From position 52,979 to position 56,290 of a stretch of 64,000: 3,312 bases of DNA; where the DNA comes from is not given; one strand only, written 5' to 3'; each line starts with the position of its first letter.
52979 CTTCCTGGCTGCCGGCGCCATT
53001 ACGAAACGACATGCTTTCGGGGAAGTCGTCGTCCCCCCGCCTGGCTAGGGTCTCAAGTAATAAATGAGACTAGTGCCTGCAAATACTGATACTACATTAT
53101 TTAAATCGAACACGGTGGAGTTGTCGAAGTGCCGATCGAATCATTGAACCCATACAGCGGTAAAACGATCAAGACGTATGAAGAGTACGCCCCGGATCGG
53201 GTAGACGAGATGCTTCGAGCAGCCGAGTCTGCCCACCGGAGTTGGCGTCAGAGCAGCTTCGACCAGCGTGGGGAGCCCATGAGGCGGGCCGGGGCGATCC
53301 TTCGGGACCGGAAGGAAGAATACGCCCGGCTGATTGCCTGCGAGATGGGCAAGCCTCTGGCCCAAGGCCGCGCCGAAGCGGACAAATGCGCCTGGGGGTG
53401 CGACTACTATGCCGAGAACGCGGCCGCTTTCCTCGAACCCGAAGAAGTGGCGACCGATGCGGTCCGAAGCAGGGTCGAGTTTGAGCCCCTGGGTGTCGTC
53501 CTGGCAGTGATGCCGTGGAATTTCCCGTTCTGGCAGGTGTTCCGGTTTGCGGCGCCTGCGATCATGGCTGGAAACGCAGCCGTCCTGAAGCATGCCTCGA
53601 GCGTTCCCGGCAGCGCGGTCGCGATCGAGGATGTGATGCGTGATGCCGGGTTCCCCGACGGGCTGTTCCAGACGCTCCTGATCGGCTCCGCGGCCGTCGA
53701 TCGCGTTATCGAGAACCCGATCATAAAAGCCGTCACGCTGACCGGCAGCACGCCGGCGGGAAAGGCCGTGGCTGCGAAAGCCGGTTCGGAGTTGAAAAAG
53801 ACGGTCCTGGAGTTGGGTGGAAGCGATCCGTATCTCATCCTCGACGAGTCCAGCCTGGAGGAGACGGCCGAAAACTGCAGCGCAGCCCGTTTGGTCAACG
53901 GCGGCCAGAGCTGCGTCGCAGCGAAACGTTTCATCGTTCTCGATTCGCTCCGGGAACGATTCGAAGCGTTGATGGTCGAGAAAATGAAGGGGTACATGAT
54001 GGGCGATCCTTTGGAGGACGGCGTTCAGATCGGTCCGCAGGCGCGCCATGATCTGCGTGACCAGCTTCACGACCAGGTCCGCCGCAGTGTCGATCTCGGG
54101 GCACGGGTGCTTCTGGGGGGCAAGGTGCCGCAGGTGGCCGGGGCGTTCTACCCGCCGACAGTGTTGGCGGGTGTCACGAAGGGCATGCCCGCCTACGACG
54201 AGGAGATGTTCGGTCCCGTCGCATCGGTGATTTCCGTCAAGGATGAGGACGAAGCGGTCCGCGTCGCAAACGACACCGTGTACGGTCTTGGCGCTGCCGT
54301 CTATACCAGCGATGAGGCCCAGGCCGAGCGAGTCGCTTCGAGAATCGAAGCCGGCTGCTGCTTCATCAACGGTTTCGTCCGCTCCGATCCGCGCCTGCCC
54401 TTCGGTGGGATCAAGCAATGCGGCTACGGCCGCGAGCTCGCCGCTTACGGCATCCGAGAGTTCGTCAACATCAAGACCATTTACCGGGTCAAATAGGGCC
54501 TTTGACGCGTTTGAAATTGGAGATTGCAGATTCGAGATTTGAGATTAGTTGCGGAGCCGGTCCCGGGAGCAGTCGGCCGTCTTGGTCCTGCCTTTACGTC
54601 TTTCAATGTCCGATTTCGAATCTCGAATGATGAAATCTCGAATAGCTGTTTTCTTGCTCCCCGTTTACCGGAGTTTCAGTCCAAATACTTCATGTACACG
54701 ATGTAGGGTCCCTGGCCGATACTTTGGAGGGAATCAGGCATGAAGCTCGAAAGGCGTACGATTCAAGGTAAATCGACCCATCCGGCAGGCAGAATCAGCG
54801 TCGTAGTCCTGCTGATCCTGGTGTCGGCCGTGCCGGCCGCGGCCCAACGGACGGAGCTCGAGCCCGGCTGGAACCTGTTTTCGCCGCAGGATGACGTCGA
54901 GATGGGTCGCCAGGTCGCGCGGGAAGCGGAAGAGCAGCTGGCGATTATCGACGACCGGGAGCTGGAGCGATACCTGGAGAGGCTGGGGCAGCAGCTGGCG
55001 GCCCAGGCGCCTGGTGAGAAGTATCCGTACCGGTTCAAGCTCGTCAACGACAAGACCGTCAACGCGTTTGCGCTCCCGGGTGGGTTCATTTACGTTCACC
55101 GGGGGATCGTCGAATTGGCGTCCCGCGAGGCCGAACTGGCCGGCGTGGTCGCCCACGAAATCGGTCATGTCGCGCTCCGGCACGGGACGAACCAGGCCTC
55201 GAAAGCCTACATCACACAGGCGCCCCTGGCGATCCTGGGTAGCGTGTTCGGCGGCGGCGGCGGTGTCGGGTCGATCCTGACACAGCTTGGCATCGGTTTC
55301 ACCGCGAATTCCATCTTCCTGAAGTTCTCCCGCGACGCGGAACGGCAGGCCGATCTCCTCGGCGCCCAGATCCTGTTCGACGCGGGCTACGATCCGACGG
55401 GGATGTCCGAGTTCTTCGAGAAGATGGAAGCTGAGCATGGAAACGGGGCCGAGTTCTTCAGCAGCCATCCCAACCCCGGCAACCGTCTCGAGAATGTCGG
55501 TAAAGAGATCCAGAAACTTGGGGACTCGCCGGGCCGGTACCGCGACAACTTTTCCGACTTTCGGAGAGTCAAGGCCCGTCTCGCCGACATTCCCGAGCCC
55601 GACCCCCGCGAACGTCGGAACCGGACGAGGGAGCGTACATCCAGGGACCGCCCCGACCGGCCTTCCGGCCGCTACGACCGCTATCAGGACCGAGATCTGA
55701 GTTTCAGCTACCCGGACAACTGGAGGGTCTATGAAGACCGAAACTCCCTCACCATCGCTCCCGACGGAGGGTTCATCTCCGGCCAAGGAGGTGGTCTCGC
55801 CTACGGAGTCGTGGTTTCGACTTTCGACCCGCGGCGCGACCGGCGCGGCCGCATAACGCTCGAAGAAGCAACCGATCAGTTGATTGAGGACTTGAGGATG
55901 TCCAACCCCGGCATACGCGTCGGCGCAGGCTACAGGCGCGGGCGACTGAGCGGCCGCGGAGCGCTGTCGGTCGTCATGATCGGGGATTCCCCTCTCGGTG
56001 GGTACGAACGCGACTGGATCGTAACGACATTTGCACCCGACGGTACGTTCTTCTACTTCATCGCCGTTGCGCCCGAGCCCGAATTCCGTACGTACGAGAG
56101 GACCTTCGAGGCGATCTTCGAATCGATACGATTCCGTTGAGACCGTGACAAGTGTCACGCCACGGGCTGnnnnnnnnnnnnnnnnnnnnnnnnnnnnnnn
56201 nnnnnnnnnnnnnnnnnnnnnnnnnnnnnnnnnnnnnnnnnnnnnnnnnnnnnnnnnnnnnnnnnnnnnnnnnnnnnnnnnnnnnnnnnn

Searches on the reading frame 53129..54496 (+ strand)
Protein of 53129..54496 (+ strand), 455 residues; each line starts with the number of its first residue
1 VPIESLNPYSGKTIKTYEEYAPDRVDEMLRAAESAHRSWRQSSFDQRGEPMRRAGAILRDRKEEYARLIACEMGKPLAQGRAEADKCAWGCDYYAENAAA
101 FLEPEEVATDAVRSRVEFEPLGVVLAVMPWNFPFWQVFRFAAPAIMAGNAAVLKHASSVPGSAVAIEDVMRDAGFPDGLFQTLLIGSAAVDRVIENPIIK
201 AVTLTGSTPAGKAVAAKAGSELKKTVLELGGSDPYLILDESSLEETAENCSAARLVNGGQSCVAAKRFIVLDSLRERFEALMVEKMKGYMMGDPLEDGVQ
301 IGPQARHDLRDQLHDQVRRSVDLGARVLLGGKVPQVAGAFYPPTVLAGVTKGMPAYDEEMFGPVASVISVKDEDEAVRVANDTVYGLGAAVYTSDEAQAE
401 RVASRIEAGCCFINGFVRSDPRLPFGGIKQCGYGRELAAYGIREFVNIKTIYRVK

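Call 67: search_protein_families(library=pfam, proteins=[window:53129-54496:+], max_evalue=0.001)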
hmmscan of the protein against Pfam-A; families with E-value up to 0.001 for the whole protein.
window:53129-54496:+ (455 aa): 1 family
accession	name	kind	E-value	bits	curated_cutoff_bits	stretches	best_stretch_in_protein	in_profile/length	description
PF00171.27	Aldedh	-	2e-132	442.5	23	1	3-451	9-461/461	Aldehyde dehydrogenase family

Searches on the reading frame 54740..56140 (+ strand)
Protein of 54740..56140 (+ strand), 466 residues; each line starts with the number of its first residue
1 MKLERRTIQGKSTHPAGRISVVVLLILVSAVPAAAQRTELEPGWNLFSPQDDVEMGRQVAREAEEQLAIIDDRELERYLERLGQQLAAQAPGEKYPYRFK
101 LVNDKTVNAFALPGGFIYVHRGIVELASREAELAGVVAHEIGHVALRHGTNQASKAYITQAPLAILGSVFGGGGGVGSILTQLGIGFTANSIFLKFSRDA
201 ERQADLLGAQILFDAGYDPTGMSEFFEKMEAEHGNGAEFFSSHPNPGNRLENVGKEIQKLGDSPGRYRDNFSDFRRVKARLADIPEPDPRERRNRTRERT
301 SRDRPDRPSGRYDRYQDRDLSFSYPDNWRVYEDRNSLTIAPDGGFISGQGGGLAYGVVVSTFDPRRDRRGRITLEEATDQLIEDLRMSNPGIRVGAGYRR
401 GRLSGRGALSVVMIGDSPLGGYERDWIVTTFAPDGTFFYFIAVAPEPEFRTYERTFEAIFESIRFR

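Call 67: search_protein_families(library=pfam, proteins=[window:54740-56140:+], max_evalue=0.001)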
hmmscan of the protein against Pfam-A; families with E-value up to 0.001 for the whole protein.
window:54740-56140:+ (466 aa): 1 family
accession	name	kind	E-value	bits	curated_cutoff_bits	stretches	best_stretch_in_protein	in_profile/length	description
PF01435.24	Peptidase_M48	-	4.2e-32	111.9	20.3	1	76-254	4-183/186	Peptidase family M48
